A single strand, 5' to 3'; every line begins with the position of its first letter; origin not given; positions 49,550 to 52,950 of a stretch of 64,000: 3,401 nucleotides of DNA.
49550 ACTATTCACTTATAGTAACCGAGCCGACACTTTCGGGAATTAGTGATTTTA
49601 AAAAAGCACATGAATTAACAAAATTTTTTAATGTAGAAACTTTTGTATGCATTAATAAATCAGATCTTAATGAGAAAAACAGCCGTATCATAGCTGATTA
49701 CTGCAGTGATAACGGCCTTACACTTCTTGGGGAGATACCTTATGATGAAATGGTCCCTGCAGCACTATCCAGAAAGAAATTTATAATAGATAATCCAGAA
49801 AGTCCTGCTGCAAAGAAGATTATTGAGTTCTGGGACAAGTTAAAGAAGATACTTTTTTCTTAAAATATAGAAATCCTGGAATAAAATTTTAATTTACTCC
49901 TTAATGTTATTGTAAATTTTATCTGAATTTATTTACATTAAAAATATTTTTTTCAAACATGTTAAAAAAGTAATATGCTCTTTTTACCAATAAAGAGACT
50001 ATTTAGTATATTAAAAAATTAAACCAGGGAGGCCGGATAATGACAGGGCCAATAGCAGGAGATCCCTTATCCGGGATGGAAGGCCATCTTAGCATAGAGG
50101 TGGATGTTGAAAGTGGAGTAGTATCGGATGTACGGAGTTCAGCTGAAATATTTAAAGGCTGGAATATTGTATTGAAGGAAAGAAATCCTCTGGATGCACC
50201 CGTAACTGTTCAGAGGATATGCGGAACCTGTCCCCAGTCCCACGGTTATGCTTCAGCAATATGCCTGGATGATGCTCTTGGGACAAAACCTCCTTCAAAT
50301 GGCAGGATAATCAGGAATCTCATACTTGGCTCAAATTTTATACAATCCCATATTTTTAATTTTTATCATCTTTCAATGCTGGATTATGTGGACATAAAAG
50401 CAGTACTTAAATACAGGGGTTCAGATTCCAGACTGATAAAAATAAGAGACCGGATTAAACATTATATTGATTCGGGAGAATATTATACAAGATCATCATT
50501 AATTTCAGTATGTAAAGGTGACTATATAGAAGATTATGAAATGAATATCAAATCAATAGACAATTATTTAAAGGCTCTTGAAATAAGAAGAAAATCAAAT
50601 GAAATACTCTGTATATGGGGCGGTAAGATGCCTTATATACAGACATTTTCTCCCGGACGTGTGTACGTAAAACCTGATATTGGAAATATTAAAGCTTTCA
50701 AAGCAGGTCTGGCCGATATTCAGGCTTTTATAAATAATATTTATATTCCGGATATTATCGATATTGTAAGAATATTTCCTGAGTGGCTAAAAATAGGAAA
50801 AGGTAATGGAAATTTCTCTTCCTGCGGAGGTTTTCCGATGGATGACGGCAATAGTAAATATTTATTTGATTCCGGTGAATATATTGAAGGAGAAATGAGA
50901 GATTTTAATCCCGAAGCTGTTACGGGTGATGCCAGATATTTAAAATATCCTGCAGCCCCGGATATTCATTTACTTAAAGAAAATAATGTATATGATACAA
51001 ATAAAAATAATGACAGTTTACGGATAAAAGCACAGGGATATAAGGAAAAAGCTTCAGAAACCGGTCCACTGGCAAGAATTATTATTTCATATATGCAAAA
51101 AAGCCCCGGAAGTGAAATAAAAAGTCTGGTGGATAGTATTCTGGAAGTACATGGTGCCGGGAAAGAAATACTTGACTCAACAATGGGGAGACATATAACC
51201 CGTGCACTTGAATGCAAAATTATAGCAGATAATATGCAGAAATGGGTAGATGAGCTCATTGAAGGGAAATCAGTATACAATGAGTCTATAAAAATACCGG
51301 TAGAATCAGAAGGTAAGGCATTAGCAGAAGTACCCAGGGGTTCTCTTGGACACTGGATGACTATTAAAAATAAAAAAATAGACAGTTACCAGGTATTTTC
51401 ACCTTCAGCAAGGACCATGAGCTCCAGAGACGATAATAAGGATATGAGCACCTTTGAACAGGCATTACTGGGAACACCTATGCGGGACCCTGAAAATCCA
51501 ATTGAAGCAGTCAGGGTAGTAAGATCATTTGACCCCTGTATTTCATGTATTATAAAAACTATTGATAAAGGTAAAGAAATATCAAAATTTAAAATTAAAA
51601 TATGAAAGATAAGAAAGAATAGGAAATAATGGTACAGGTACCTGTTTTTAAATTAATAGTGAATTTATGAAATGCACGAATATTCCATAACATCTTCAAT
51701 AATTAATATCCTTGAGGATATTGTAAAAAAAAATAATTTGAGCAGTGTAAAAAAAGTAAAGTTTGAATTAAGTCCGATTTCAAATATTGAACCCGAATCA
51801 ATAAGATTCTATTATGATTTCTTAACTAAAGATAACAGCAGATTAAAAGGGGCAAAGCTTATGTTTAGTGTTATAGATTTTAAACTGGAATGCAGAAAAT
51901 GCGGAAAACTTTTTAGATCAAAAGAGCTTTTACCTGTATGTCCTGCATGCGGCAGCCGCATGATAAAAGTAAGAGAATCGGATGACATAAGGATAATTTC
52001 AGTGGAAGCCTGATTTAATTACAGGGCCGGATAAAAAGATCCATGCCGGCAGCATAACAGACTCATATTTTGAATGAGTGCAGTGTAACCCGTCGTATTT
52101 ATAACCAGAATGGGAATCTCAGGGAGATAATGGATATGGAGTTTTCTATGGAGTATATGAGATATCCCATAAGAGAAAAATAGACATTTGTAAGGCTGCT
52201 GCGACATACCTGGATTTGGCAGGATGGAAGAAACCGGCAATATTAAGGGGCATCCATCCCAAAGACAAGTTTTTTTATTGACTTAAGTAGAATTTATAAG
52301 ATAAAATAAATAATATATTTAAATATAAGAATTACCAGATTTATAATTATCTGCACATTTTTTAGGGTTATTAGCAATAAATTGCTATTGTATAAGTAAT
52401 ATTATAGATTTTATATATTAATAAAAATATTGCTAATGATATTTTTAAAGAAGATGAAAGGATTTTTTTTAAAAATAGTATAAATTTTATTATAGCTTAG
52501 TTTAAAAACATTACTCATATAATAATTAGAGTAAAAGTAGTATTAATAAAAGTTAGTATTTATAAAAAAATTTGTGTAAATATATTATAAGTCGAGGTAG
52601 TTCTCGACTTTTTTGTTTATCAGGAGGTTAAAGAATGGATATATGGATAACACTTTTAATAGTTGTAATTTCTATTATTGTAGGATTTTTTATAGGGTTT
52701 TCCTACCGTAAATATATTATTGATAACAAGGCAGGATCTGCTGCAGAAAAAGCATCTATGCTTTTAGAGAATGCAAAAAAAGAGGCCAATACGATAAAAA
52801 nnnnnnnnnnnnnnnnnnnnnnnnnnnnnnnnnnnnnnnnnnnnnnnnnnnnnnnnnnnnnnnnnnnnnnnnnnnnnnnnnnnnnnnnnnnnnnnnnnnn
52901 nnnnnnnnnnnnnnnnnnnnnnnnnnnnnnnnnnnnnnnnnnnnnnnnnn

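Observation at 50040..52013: Stand-alone [NiFe]-hydrogenase large-subunit homolog with hypA, no small subunit, and a non-canonical C-terminal processing site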

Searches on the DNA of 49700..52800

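Call 31: search_rna_families(source=window, start=49700, end=52800, threshold=evalue, max_evalue=1)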
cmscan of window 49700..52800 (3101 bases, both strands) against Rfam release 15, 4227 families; matches with E-value up to 1: 0.
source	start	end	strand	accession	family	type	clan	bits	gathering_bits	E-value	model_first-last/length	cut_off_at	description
